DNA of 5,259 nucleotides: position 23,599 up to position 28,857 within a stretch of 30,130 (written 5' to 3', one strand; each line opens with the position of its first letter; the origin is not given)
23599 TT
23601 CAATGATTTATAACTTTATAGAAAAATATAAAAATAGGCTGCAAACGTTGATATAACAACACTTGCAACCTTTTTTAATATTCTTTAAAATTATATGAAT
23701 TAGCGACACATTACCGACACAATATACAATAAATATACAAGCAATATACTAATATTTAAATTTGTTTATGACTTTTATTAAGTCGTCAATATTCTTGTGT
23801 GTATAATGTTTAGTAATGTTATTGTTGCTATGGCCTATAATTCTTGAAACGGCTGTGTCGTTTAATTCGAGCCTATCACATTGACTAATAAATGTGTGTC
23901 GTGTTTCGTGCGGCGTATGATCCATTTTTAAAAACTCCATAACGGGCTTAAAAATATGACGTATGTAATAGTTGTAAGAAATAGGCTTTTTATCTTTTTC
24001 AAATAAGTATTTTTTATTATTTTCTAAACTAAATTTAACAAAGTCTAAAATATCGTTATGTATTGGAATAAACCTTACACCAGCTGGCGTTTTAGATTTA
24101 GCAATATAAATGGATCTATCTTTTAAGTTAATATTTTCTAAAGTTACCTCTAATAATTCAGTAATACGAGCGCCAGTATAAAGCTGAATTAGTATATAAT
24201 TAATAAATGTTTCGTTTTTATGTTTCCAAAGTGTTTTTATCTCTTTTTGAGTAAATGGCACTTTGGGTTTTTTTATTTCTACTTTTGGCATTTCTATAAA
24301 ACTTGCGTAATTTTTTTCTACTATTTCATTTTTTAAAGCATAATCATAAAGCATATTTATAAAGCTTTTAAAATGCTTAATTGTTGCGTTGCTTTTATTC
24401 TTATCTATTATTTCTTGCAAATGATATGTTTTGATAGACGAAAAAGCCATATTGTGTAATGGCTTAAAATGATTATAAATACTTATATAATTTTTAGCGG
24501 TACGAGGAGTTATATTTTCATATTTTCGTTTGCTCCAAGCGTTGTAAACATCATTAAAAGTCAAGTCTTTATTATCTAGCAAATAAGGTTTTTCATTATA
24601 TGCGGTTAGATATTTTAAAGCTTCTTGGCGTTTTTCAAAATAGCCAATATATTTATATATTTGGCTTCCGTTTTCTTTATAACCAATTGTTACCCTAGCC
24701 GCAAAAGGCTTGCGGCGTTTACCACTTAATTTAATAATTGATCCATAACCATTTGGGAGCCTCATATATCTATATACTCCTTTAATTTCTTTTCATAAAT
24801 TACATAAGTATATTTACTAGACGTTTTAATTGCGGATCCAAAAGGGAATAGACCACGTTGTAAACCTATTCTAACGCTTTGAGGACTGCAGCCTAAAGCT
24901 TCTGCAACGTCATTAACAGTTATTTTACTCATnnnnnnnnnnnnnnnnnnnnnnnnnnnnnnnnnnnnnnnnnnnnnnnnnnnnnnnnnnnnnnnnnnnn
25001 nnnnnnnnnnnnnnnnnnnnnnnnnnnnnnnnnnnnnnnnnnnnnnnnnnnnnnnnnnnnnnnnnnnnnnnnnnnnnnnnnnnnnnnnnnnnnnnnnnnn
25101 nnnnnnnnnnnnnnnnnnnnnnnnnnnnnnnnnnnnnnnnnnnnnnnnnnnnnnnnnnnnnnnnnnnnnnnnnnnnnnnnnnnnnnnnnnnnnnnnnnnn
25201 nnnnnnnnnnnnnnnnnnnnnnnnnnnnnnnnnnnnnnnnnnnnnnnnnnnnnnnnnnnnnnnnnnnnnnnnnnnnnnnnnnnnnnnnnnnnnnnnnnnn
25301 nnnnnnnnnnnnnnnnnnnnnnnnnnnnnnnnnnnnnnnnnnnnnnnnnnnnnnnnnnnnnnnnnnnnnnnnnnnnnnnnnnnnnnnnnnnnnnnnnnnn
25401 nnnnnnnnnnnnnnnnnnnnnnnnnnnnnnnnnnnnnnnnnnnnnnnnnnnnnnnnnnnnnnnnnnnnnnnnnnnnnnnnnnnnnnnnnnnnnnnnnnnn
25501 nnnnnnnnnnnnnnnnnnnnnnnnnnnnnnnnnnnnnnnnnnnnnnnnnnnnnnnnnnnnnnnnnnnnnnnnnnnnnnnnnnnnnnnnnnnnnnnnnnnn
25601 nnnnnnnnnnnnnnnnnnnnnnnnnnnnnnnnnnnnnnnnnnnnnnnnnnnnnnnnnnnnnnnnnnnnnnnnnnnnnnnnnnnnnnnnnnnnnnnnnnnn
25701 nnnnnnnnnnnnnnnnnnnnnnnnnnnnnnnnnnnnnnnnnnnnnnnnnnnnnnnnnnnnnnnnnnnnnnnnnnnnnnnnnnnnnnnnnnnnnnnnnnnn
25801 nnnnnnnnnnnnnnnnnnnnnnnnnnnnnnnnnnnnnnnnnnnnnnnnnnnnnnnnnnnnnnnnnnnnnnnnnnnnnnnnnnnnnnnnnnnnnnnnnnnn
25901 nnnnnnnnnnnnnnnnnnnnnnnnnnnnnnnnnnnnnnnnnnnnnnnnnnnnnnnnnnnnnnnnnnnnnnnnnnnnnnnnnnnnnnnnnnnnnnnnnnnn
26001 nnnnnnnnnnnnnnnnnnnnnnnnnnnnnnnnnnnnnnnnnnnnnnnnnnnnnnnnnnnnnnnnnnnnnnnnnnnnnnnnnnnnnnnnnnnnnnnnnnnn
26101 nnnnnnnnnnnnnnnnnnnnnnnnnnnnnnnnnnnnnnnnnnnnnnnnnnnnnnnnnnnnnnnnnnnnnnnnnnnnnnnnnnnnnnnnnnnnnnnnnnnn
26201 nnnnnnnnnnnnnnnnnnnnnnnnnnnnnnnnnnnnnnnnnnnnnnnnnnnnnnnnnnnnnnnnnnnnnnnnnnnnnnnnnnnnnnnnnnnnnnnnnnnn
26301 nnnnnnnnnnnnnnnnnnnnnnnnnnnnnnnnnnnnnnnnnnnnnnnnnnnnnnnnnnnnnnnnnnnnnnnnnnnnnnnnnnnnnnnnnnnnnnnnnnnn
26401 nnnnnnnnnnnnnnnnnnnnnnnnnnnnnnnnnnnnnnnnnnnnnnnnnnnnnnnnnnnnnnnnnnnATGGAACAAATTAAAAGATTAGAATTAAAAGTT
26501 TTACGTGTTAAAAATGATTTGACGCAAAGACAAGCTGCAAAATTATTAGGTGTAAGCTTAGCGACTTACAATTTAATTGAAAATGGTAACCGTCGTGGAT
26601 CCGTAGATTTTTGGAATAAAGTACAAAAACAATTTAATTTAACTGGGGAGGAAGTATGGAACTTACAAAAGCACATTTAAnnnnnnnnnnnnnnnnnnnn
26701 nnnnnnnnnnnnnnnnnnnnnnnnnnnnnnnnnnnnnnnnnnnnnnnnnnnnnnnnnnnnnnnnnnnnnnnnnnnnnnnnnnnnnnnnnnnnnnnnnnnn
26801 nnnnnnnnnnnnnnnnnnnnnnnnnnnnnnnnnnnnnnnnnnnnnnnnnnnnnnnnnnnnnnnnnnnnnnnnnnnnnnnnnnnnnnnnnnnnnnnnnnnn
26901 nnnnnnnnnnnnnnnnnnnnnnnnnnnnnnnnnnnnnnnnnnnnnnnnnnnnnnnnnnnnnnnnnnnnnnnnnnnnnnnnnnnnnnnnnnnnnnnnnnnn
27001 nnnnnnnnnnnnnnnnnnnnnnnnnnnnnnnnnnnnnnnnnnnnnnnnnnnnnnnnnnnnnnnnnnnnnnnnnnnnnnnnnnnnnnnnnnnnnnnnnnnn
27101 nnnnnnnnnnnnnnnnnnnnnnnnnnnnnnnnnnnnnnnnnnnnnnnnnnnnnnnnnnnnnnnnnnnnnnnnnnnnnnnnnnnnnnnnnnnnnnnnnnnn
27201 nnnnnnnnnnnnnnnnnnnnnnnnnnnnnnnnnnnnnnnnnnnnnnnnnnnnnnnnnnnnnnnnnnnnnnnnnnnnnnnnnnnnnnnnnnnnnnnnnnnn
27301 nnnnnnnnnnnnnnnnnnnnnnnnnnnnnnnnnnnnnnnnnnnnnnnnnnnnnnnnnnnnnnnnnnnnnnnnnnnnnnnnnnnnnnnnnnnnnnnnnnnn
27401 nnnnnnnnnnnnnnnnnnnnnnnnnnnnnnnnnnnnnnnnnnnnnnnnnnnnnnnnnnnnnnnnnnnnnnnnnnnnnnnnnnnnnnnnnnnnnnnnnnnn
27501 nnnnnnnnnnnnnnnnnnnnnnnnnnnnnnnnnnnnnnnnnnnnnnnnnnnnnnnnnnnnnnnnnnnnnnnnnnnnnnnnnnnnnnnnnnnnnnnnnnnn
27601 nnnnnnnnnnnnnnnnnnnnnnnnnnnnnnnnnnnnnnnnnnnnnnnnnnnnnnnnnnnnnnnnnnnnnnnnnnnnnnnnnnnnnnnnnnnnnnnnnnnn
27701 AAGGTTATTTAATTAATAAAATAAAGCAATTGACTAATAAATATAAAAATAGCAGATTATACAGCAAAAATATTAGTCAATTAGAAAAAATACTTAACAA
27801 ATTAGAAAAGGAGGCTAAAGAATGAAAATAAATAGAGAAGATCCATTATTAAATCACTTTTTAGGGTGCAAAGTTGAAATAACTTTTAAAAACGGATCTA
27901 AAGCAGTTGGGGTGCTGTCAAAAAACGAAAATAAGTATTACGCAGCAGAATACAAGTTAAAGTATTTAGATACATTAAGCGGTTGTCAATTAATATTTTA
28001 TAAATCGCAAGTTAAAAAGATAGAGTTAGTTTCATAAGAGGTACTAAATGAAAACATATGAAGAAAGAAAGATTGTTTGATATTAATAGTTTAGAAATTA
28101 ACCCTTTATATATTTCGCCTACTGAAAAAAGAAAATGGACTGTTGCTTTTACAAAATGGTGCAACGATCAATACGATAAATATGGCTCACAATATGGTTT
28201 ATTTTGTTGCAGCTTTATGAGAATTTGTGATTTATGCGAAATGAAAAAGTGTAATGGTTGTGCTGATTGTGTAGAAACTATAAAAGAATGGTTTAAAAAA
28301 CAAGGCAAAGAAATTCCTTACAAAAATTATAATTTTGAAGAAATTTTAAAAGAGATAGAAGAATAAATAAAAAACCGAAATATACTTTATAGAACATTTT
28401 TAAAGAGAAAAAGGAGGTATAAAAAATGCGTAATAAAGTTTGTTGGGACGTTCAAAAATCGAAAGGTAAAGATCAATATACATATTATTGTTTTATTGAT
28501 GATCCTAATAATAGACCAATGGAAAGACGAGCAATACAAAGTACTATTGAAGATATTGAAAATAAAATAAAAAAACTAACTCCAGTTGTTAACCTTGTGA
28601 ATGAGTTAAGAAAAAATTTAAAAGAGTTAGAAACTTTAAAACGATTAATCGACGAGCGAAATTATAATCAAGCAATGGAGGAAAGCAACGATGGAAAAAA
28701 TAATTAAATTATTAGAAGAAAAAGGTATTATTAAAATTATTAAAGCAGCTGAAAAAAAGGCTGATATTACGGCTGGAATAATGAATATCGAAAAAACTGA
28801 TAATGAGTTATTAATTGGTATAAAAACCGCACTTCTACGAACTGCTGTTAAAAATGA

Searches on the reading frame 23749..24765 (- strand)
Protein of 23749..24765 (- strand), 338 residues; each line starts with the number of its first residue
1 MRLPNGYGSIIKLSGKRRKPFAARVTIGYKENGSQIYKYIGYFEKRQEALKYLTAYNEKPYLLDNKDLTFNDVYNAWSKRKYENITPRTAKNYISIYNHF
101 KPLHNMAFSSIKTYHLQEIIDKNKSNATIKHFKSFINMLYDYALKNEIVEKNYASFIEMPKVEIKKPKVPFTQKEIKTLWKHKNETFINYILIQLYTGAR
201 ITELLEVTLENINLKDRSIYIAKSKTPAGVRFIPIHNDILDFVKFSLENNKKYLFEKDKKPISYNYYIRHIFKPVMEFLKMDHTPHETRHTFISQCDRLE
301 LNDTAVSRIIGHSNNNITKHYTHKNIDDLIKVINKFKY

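Call 21: find_encoding_contigs(protein=window:23749-24765:-, flank=10000, max_places=8)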
Protein window:23749-24765:- (338 aa): 12 contigs read that carry it; 8 places shown.
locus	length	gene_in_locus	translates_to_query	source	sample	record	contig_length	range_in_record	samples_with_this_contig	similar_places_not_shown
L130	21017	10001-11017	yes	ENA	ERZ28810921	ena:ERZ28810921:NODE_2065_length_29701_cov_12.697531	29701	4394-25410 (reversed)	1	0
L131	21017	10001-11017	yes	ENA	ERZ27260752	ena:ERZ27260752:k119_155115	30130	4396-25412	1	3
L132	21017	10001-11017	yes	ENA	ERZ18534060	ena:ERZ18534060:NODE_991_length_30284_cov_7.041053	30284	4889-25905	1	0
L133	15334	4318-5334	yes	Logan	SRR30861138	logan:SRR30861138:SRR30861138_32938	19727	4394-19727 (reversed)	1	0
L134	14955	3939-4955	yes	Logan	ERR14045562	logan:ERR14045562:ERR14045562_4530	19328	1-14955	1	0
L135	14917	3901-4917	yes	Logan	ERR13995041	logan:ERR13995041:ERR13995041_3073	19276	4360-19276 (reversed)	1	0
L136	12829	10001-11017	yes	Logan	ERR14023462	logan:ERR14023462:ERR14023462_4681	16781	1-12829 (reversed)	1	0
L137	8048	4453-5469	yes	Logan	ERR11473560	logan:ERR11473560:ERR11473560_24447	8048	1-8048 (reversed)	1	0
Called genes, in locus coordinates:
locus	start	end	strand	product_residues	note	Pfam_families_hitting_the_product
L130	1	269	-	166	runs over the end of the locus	-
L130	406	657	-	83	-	-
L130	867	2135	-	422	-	PF02195:ParB_N, PF03602:Cons_hypoth95 (faint), PF01555:N6_N4_Mtase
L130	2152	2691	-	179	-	-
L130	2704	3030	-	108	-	-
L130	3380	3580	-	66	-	-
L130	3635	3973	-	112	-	-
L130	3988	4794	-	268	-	PF09681:Phage_rep_org_N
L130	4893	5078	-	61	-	-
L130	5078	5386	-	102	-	-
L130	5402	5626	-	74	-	-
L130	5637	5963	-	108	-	-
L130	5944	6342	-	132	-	-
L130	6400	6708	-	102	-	-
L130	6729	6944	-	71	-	-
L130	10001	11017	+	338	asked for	PF00589:Phage_integrase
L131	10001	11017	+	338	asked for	PF00589:Phage_integrase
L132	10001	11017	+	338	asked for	PF00589:Phage_integrase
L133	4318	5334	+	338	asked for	PF00589:Phage_integrase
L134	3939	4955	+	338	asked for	PF00589:Phage_integrase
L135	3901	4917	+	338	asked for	PF00589:Phage_integrase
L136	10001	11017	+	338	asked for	PF00589:Phage_integrase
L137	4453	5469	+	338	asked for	PF00589:Phage_integrase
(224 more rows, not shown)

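Call 35: find_related_loci(query=window:23749-24765:-, collection=genome_contigs, flank=10000)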
Query window:23749-24765:- (338 aa) in genome_contigs; peptide patterns used: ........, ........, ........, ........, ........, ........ (x = any residue, [..] = any of these).
238 stretches matched a pattern; 8 encode a relative of the query (tblastn E <= 1e-3); 8 distinct loci.
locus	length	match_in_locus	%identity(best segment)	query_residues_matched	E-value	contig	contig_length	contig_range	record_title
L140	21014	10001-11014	88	1-338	0e+0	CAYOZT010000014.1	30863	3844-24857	MAG TPA_asm: uncultured Oscillospiraceae bacterium isolate SRP225648_co1_480 genome assembly, contig: NODE_3031_length_3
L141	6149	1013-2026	84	1-338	0e+0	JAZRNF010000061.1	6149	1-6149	MAG: Christensenellaceae bacterium isolate T1900045412_YK20190102.MAGScoT_cleanbin_000009 SGB_7016_k141_1760120, whole g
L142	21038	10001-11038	49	1-338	6e-105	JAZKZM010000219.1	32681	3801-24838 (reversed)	MAG: Elusimicrobiaceae bacterium isolate T1900045088_TC20190082.MAGScoT_cleanbin_000011 SGB_4694_k141_3051588, whole gen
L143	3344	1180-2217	48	1-338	8e-104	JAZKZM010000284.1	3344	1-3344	MAG: Elusimicrobiaceae bacterium isolate T1900045088_TC20190082.MAGScoT_cleanbin_000011 SGB_4694_k141_1644376, whole gen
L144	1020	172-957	52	1-255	1e-92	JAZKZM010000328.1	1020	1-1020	MAG: Elusimicrobiaceae bacterium isolate T1900045088_TC20190082.MAGScoT_cleanbin_000011 SGB_4694_k141_1959329, whole gen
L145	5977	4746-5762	44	1-334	1e-80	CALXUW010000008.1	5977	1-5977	MAG: uncultured Clostridia bacterium isolate E12__bin58 genome assembly, contig: E12__k127_2668294, whole genome shotgun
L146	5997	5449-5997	55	1-176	4e-57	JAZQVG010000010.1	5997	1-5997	MAG: Christensenellaceae bacterium isolate T1900045171_TC20190165.MAGScoT_cleanbin_000005 SGB_5190_k141_1465466, whole g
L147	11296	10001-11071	34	1-334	9e-55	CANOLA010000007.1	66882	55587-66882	MAG TPA_asm: uncultured Lachnospiraceae bacterium isolate SRR13921780_bin.6_metawrap_v1.3_MAG genome assembly, contig: N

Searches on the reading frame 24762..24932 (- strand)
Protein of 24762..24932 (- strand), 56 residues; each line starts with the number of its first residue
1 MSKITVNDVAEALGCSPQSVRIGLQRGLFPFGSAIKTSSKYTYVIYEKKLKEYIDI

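Call 28: search_protein_families(library=phrogs, proteins=[window:24762-24932:-], max_evalue=0.01)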
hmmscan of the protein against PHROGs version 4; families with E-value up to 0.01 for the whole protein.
window:24762-24932:- (56 aa): 1 family
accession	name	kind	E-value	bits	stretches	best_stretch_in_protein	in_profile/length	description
phrog_6058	-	unknown function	2.4e-17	63.8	1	2-56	23-79/113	-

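Call 29: search_protein_families(library=pfam, proteins=[window:24762-24932:-], max_evalue=0.05)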
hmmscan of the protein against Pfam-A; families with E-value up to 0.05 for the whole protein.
window:24762-24932:- (56 aa): 4 families
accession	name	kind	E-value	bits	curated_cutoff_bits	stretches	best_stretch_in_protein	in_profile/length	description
PF12728.13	HTH_17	-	0.00057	20.5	27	1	5-54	3-47/51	Helix-turn-helix domain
PF08281.18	Sigma70_r4_2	-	0.022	14.8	25.7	1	8-28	31-51/54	Sigma-70, region 4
PF13384.12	HTH_23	-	0.023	15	24.6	1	4-21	18-35/50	Homeodomain-like domain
PF04760.21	IF2_N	-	0.039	14.2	25.3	0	1-18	1-18/53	Translation initiation factor IF-2, N-terminal region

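Call 80: search_protein_families(library=ncbifam, proteins=[window:24762-24932:-], max_evalue=0.01)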
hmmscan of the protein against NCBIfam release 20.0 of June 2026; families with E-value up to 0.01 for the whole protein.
window:24762-24932:- (56 aa): 0 families

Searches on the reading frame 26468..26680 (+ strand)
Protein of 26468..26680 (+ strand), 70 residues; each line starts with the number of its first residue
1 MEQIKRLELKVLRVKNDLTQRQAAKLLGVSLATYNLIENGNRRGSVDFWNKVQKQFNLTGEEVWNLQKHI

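Call 9: search_protein_families(library=pfam, proteins=[window:26468-26680:+], max_evalue=0.01)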
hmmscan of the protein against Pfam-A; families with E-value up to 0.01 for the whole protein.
window:26468-26680:+ (70 aa): 6 families
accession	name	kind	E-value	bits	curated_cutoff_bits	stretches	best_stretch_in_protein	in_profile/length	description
PF01381.28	HTH_3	-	3.9e-09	36.8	23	1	9-62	1-54/55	Helix-turn-helix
PF13560.12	HTH_31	-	2e-08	34.9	27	1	8-62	5-60/64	Helix-turn-helix domain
PF12844.13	HTH_19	-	0.00059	20.1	30.2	1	9-44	4-39/64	Helix-turn-helix domain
PF13384.12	HTH_23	-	0.0046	17.2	24.6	1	11-35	11-35/50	Homeodomain-like domain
PF13744.12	HTH_37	-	0.0084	16.3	27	0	14-41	28-55/80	Helix-turn-helix domain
PF15731.11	MqsA_antitoxin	-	0.0096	16.5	30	0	8-46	73-111/131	Antitoxin component of bacterial toxin-antitoxin system, MqsA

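Call 10: search_protein_families(library=phrogs, proteins=[window:26468-26680:+], max_evalue=0.01)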
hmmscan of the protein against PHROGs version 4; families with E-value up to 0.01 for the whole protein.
window:26468-26680:+ (70 aa): 14 families
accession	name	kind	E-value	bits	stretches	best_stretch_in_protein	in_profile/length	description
phrog_8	-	transcription regulation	5.6e-08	33.6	1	4-62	163-214/346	transcriptional regulator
phrog_3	-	transcription regulation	1.1e-07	33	1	2-63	86-145/430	transcriptional repressor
phrog_6962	-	unknown function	3.5e-07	31.4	1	7-47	4-44/73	-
phrog_296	-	integration and excision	1.2e-05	25.2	1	6-62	229-286/626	DNA transposition protein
phrog_7241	-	transcription regulation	2.3e-05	25.5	1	9-59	66-116/122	transcriptional regulator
phrog_2104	-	unknown function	6.6e-05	24.1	1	3-43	38-78/103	-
phrog_5823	-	transcription regulation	0.00053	20.2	1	9-57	11-60/404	transcriptional regulator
phrog_11187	-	transcription regulation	0.00063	20.5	1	15-52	18-55/63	transcriptional regulator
phrog_7950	-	transcription regulation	0.00074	20.5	0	8-33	11-36/68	transcriptional repressor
phrog_19114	-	unknown function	0.0025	18.9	1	9-47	76-114/135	-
phrog_147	-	transcription regulation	0.0031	18.8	1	9-56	9-59/100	transcriptional regulator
phrog_2328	-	transcription regulation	0.004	17.9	1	9-53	20-64/128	transcriptional repressor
phrog_1373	-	transcription regulation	0.0056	17.7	1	8-58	67-117/166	transcriptional regulator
phrog_2439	-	transcription regulation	0.007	16.3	1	5-59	8-62/367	transcriptional regulator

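Call 80: search_protein_families(library=ncbifam, proteins=[window:26468-26680:+], max_evalue=0.01)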
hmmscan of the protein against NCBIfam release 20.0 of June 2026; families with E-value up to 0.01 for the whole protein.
window:26468-26680:+ (70 aa): 7 families
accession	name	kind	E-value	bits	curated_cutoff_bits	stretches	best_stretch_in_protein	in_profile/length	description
NF041951.1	phage_RstR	subfamily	1.9e-06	28.1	80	1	8-60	6-58/108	RstR family transcriptional repressor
NF041575.1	antitoxPezA_Strep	equivalog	3.4e-05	23.9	290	1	9-59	6-56/158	type II toxin-antitoxin system antitoxin PezA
NF040522.1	VC1465_fam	subfamily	3.4e-05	23.9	70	1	10-43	2-35/111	VC1465 family Xer recombination activation factor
TIGR03070.1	couple_hipB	subfamily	8.2e-05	22.5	71.65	1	9-58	7-56/58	type II toxin-antitoxin system Y4mF family antitoxin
NF007271.0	PRK09726.1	equivalog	0.00049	20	79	1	8-54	16-62/88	type II toxin-antitoxin system antitoxin HipB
TIGR04176.1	MarR_EPS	equivalog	0.0014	18.7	88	1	9-37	10-38/105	MarR family EPS-associated transcriptional regulator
TIGR03830.1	CxxCG_CxxCG_HTH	subfamily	0.0026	17.6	61.8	1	4-43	65-104/127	type II TA system antitoxin MqsA family protein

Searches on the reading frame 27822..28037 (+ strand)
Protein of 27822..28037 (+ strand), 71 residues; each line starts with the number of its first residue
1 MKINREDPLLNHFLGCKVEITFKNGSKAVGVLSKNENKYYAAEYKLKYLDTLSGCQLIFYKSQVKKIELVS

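Call 28: search_protein_families(library=phrogs, proteins=[window:27822-28037:+], max_evalue=0.01)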
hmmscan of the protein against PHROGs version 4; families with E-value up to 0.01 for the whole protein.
window:27822-28037:+ (71 aa): 0 families

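Call 29: search_protein_families(library=pfam, proteins=[window:27822-28037:+], max_evalue=0.05)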
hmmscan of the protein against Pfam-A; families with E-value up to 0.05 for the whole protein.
window:27822-28037:+ (71 aa): 1 family
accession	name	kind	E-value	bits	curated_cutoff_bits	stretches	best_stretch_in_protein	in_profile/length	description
PF14438.12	SM-ATX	-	0.00071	20.2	29.8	1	9-34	7-32/81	Ataxin 2 SM domain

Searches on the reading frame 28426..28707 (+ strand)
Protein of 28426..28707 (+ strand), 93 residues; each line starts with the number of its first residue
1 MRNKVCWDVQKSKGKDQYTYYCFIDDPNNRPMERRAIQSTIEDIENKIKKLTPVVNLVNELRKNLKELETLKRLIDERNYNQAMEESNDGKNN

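Call 28: search_protein_families(library=phrogs, proteins=[window:28426-28707:+], max_evalue=0.01)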
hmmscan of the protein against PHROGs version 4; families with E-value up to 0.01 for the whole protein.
window:28426-28707:+ (93 aa): 0 families

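Call 29: search_protein_families(library=pfam, proteins=[window:28426-28707:+], max_evalue=0.05)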
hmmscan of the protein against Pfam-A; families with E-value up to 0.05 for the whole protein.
window:28426-28707:+ (93 aa): 3 families
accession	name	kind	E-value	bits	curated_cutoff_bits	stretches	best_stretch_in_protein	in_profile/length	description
PF10157.14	BORCS6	-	0.012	16.2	35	1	34-76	49-91/101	BLOC-1-related complex sub-unit 6 C-terminal helix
PF06103.16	DUF948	-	0.017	15.7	37.2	1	37-69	56-88/89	Bacterial protein of unknown function (DUF948)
PF03462.23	PCRF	-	0.017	15.4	24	1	38-85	21-71/194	PCRF domain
